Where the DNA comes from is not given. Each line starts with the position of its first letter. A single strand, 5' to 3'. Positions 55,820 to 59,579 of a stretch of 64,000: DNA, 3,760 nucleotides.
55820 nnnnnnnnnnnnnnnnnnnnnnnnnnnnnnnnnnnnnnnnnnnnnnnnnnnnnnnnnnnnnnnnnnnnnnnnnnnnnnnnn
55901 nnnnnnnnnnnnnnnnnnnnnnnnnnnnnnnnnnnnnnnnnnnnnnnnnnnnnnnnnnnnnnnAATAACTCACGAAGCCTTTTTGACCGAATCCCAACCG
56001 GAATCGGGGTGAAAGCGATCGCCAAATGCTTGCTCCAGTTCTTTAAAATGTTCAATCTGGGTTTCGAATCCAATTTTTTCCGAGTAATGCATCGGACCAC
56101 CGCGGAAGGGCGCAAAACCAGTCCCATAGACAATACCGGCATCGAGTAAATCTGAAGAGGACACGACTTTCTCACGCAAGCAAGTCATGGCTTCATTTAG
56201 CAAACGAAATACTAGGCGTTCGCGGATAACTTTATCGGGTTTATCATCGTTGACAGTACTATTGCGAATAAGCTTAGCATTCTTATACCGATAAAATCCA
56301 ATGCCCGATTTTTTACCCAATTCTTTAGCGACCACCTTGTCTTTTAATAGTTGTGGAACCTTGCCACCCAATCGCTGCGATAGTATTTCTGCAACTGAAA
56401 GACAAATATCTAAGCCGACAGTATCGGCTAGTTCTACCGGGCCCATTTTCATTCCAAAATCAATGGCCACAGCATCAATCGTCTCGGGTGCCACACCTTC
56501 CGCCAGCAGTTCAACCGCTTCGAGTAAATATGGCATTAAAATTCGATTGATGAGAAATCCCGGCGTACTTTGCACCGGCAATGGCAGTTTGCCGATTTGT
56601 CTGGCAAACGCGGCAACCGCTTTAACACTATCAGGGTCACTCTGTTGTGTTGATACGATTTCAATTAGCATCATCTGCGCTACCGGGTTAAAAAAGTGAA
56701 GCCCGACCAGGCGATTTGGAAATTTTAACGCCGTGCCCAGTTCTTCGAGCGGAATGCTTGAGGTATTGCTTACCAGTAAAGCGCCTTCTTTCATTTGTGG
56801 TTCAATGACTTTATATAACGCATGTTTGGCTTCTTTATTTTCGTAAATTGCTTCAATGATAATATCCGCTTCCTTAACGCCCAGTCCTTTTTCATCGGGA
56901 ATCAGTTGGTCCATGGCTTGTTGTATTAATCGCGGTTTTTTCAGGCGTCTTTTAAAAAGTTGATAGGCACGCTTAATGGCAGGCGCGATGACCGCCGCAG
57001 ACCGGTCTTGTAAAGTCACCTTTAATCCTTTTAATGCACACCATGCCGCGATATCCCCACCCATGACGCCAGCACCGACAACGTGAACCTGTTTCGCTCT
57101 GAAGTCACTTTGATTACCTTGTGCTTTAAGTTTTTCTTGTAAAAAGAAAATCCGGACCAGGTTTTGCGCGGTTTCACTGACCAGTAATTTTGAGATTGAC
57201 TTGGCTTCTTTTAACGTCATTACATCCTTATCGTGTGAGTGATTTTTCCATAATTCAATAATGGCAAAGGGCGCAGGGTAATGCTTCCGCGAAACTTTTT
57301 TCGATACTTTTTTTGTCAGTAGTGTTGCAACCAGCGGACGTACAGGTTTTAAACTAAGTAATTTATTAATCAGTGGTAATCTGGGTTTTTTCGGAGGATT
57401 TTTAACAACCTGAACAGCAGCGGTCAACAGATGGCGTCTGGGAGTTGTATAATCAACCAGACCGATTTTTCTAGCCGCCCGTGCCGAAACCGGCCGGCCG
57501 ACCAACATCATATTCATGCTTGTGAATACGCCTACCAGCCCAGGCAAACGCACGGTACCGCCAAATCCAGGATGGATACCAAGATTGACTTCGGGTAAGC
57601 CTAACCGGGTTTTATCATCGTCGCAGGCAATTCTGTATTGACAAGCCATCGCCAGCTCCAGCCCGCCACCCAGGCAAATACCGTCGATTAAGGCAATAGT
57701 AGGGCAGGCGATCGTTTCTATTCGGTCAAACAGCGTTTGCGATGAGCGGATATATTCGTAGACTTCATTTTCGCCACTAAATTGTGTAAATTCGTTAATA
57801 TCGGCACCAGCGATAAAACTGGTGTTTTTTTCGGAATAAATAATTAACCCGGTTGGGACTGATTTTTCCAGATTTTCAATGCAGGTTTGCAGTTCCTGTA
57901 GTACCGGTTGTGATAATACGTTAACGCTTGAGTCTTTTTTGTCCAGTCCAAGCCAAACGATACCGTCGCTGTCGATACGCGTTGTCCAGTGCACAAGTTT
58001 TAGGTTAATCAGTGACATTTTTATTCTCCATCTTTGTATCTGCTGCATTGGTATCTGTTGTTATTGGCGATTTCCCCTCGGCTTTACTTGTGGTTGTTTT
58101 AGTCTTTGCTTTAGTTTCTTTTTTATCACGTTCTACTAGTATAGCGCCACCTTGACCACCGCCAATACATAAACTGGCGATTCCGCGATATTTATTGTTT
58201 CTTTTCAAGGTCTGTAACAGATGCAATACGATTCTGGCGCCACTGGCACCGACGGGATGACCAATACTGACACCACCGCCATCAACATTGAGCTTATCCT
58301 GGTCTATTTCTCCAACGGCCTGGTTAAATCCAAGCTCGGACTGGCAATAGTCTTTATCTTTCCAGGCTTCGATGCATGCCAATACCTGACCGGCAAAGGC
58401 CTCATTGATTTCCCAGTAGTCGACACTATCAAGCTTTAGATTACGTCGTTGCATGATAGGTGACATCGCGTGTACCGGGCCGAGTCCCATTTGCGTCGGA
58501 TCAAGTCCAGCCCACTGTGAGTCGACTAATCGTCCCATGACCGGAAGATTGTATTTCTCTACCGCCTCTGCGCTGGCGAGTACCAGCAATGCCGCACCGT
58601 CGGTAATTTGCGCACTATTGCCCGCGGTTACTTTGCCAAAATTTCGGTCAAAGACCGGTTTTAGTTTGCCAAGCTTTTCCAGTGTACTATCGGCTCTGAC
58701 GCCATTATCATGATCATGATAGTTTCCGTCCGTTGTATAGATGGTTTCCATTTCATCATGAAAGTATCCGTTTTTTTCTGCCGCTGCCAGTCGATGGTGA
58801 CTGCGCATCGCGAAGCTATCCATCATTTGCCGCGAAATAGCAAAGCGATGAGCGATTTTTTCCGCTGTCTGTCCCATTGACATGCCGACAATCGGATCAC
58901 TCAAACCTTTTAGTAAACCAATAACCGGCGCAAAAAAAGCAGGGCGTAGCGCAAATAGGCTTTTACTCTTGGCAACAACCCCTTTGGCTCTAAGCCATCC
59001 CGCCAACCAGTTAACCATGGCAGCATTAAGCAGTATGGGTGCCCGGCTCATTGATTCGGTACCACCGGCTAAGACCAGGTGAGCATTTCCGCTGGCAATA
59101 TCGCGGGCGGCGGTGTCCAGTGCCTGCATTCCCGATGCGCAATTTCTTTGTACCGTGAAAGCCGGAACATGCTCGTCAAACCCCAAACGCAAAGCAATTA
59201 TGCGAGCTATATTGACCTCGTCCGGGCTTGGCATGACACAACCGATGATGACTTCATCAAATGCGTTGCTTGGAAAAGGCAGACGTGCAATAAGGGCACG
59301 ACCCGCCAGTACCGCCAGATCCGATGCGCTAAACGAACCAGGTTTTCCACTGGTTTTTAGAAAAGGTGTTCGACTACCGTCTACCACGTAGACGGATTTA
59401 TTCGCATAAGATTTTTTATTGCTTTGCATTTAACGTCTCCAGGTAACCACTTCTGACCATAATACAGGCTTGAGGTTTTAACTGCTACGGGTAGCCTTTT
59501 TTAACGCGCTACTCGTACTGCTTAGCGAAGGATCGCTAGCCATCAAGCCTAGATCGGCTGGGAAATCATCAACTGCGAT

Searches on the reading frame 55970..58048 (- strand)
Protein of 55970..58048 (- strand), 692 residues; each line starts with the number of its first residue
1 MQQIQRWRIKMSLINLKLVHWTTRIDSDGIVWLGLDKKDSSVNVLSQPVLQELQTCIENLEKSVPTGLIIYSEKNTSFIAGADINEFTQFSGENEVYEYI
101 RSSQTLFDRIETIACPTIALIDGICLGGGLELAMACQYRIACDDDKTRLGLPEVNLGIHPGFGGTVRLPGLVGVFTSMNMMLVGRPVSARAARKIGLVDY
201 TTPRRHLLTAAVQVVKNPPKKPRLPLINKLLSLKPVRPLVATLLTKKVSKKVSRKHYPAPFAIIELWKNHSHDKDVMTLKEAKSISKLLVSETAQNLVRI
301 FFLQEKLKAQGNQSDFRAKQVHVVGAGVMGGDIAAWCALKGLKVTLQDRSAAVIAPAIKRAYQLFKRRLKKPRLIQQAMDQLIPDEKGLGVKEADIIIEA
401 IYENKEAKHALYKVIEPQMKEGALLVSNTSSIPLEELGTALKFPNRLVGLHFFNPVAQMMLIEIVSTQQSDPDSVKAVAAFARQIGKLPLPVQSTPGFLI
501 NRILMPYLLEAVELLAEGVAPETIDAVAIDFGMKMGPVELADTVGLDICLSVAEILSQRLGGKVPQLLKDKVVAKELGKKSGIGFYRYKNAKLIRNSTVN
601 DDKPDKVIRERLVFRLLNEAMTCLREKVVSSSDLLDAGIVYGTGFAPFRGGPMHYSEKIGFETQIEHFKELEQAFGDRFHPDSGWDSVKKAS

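Call 62: search_protein_families(library=pfam, proteins=[window:55970-58048:-], max_evalue=0.000001)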
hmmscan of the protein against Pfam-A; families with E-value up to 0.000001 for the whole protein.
window:55970-58048:- (692 aa): 4 families
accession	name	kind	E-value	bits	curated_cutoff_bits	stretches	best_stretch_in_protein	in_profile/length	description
PF02737.24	3HCDH_N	-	8.2e-45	153.4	22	1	320-493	1-178/180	3-hydroxyacyl-CoA dehydrogenase, NAD binding domain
PF00378.25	ECH_1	-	4.4e-32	111.8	27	1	40-221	15-193/251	Enoyl-CoA hydratase/isomerase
PF00725.27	3HCDH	-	7e-31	107.1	22.1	1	497-588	1-97/97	3-hydroxyacyl-CoA dehydrogenase, C-terminal domain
PF16113.10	ECH_2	-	5.9e-25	88.9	27.2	1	39-216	9-186/335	Enoyl-CoA hydratase/isomerase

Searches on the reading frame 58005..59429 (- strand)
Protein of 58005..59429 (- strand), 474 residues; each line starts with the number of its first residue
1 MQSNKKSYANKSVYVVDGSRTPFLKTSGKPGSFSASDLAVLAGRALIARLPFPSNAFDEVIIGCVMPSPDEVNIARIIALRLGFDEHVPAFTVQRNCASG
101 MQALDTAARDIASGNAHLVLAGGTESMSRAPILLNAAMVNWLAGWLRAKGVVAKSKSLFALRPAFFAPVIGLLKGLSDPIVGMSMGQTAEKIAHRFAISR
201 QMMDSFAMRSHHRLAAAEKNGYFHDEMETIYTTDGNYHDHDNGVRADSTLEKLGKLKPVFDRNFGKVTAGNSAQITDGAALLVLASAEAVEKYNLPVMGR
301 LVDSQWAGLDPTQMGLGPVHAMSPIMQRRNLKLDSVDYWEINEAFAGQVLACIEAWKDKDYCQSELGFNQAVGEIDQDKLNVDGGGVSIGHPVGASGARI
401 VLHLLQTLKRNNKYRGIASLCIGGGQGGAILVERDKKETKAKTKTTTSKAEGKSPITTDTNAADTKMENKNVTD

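Call 62: search_protein_families(library=pfam, proteins=[window:58005-59429:-], max_evalue=0.000001)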
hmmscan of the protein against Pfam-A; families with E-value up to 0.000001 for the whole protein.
window:58005-59429:- (474 aa): 3 families
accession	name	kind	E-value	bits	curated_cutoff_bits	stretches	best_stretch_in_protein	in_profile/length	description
PF00108.29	Thiolase_N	-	2.9e-65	220.7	26.4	1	13-287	1-259/260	Thiolase, N-terminal domain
PF02803.24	Thiolase_C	-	4e-38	130.2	27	1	297-434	3-123/123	Thiolase, C-terminal domain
PF00109.32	ketoacyl-synt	-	3.1e-08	34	20.8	0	75-129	154-206/252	Beta-ketoacyl synthase, N-terminal domain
